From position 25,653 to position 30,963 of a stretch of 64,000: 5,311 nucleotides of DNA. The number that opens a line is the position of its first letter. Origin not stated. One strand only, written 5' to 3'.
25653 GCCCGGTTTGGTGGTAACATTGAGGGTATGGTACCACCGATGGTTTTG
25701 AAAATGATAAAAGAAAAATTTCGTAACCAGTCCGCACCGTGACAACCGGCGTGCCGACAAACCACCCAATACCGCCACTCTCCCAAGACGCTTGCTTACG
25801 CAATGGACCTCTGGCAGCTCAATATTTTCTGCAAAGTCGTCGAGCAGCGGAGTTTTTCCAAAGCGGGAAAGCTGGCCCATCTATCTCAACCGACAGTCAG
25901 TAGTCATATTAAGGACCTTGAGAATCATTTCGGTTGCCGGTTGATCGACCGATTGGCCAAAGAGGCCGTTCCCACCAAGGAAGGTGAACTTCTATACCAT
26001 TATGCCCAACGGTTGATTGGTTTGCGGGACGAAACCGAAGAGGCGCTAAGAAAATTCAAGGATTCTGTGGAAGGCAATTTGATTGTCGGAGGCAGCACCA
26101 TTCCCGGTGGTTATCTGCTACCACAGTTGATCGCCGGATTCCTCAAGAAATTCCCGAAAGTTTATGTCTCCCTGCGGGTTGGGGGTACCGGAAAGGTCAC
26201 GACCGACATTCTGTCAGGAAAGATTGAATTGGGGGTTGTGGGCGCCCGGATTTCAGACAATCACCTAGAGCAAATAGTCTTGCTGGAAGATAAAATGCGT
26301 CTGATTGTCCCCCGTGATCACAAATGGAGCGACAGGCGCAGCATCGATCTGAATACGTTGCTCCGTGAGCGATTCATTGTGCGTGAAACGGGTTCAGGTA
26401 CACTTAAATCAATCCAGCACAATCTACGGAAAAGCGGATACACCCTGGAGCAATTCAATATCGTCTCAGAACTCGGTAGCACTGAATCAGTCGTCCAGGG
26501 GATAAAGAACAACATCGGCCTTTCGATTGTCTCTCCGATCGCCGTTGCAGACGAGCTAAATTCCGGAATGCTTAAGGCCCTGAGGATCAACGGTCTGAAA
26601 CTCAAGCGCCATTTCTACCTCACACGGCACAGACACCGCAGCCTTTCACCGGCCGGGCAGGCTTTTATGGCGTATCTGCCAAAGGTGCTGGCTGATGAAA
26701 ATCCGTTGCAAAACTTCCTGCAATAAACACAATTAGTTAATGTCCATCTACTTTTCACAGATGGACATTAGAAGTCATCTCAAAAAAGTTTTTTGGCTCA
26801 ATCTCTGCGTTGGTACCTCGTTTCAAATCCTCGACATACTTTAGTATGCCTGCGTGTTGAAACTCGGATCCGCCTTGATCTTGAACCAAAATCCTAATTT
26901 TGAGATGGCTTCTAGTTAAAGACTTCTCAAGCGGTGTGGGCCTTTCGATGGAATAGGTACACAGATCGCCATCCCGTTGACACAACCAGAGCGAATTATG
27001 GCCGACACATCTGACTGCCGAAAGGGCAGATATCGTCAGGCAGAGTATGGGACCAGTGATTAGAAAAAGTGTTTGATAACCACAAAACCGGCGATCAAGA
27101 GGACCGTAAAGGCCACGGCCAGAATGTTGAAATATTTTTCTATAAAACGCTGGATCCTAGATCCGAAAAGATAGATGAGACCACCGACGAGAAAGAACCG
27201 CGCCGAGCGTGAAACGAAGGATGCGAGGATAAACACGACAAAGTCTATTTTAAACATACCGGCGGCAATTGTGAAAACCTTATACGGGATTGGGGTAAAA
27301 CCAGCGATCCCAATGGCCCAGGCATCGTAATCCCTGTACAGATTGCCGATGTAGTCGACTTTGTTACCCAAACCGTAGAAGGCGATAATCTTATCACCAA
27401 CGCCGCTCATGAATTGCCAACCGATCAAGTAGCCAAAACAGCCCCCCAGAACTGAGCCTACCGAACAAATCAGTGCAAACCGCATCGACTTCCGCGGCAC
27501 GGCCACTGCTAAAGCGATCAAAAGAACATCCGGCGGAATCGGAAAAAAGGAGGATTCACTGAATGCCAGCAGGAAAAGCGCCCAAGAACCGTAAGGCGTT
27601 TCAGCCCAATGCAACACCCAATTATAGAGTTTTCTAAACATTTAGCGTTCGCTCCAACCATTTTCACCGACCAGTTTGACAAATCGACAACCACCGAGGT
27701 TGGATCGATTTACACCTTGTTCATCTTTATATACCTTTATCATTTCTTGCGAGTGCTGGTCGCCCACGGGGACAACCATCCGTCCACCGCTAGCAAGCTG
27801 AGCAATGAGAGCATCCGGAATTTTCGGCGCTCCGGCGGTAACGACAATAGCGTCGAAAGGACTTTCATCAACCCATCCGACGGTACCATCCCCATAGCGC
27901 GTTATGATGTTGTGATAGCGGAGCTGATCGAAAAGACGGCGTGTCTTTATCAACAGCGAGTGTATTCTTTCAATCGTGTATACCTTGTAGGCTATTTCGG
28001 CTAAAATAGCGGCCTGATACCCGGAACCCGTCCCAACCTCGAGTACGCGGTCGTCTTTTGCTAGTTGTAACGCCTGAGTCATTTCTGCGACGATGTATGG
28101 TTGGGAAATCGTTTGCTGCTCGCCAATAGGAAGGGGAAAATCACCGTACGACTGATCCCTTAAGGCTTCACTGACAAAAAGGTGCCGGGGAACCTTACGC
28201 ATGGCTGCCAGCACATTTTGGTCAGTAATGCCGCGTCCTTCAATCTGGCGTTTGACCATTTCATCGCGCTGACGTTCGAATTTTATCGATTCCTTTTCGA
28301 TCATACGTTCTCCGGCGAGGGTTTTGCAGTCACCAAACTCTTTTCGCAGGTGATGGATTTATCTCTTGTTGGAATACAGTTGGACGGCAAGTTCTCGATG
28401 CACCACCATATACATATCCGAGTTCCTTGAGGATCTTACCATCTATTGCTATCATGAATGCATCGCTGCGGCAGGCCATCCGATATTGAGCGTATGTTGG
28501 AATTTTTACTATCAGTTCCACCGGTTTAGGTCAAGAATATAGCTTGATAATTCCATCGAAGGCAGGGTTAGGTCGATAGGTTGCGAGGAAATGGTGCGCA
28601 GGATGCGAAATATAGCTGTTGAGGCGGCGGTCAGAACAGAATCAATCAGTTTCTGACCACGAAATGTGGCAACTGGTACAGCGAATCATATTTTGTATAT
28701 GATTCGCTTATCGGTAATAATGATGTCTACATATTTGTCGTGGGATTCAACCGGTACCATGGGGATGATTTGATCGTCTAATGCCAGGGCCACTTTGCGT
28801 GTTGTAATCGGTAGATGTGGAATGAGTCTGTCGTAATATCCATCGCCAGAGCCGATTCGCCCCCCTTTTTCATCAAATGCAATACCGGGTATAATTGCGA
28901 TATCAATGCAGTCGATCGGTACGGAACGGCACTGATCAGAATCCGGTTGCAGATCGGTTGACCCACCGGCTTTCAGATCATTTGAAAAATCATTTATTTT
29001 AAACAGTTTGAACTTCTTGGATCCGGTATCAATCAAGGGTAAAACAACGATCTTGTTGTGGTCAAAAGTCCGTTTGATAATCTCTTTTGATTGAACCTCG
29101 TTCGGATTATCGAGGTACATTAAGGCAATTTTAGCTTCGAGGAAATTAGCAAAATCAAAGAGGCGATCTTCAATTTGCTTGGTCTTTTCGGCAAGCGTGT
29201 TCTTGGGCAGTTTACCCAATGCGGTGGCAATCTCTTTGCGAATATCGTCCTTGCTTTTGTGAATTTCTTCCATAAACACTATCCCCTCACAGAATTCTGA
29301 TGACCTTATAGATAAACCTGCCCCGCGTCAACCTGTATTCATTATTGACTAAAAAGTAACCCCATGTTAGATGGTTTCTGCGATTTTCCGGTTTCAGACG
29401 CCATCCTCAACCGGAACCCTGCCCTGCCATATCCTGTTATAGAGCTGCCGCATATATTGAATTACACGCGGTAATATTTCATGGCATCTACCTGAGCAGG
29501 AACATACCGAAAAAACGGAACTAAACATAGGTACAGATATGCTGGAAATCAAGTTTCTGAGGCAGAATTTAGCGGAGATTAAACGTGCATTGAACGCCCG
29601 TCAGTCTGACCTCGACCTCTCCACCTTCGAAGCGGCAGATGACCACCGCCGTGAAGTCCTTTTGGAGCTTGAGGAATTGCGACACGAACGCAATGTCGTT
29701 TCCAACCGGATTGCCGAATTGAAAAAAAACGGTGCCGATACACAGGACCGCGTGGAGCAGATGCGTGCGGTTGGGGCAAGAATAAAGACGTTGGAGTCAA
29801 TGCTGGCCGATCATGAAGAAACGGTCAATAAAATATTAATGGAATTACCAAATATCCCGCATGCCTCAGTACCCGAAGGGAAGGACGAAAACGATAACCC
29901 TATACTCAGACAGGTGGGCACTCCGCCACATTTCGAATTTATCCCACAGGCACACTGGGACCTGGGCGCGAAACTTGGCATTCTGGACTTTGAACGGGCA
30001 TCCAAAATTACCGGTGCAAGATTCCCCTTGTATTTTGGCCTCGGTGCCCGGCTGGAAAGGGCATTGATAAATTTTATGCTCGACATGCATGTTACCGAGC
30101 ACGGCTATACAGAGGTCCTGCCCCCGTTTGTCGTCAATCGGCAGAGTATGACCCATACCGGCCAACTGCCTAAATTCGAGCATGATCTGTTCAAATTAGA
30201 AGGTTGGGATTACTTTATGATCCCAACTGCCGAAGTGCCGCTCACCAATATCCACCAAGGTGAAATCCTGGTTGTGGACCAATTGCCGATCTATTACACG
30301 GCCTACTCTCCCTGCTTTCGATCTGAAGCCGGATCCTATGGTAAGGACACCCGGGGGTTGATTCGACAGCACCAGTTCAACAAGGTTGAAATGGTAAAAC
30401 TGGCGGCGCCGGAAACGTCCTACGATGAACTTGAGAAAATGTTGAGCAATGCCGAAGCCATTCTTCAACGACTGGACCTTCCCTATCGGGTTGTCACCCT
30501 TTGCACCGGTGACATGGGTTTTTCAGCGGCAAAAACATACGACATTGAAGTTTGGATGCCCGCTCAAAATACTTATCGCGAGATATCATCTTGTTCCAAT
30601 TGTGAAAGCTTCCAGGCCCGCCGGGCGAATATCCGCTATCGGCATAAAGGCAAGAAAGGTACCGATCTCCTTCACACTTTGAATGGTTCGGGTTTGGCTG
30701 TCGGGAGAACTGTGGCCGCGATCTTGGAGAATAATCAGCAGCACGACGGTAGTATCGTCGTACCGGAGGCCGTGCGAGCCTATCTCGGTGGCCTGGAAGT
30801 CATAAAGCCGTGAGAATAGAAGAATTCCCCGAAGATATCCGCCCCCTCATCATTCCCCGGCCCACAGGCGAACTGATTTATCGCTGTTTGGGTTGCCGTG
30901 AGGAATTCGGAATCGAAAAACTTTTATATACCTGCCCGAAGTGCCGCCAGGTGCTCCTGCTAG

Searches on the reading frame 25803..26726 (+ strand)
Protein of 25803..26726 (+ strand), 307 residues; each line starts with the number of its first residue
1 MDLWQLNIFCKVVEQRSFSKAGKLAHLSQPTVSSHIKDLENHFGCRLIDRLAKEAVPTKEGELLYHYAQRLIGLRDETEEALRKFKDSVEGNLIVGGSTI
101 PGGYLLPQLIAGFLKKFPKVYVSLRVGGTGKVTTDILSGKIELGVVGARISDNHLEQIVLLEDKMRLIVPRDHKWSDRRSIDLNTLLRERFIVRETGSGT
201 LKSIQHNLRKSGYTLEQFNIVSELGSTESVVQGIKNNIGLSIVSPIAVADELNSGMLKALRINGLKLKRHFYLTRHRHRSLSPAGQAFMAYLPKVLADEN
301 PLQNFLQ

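Call 44: search_protein_families(library=ncbifam, proteins=[window:25803-26726:+], max_evalue=1e-10)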
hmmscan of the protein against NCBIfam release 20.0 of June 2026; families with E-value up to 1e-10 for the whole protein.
window:25803-26726:+ (307 aa): 38 families (the best 25 are shown)
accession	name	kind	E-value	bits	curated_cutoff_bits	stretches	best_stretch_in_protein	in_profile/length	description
NF040786.1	LysR_Sec_metab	equivalog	2e-89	299.6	250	1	1-293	1-295/298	selenium metabolism-associated LysR family transcriptional regulator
NF040889.1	trans_reg_YeiE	equivalog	2.3e-53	181.3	480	1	3-291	5-285/288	DNA-binding transcriptional regulator YeiE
NF008095.0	PRK10837.1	subfamily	7.5e-46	156.7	281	1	3-292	5-286/290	LysR family transcriptional regulator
TIGR03339.1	phn_lysR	subfamily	9.8e-46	156.2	341.1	1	5-290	1-277/279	aminoethylphosphonate catabolism associated LysR family transcriptional regulator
NF047520.1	trans_act_CidR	equivalog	4.3e-43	147.6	415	1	1-294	1-290/292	cidABC operon transcriptional activator CidR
NF045990.1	TransRegCbbRRhodb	equivalog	9.1e-43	146.4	450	1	3-291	8-295/304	LysR family regulator CbbR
NF053705.1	TransRegGltCGpos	equivalog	4.6e-32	111.4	350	1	1-295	1-292/300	glutamate biosynthesis transcriptional regulator GltC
NF008416.0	PRK11242.1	equivalog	7.7e-31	107.5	277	1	3-295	3-290/300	transcriptional regulator CynR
NF045775.1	acetoin_reg_AlsR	exception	1e-27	97.4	430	1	1-289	1-285/290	acetoin biosynthesis transcriptional regulator AlsR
NF041036.1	decaheme_TF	subfamily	1.4e-27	97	210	1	1-299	1-299/301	multiheme cytochrome-associated LysR family transcriptional regulator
NF047711.1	PutUtilRegPtrR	equivalog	4.6e-25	88.3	400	1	1-175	1-173/283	putrescine utilization regulator PtrR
NF008361.0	PRK11151.1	equivalog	5.9e-25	88.2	329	1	1-261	1-258/305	DNA-binding transcriptional regulator OxyR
NF007385.0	PRK09906.1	equivalog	3.1e-23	82.3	356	1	1-247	1-245/296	DNA-binding transcriptional regulator HcaR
NF008722.0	PRK11716.1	equivalog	3.3e-22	78.8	246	1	1-249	1-247/293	HTH-type transcriptional activator IlvY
NF058504.1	TransRegCcpCBac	equivalog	7.2e-22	78.1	400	1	5-289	5-281/287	transcriptional regulator CcpC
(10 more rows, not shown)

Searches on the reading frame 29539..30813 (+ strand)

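Call 44: search_protein_families(library=ncbifam, proteins=[window:29539-30813:+], max_evalue=1e-10)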
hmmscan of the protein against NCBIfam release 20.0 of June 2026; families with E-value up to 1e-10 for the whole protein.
window:29539-30813:+ (424 aa): 2 families
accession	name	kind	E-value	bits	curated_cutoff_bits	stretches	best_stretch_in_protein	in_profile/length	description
TIGR00414.1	serS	equivalog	7.3e-166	552.3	301.65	1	1-416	1-418/418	serine--tRNA ligase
TIGR00418.1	thrS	equivalog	2.9e-11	43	383.65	1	138-325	172-355/565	threonine--tRNA ligase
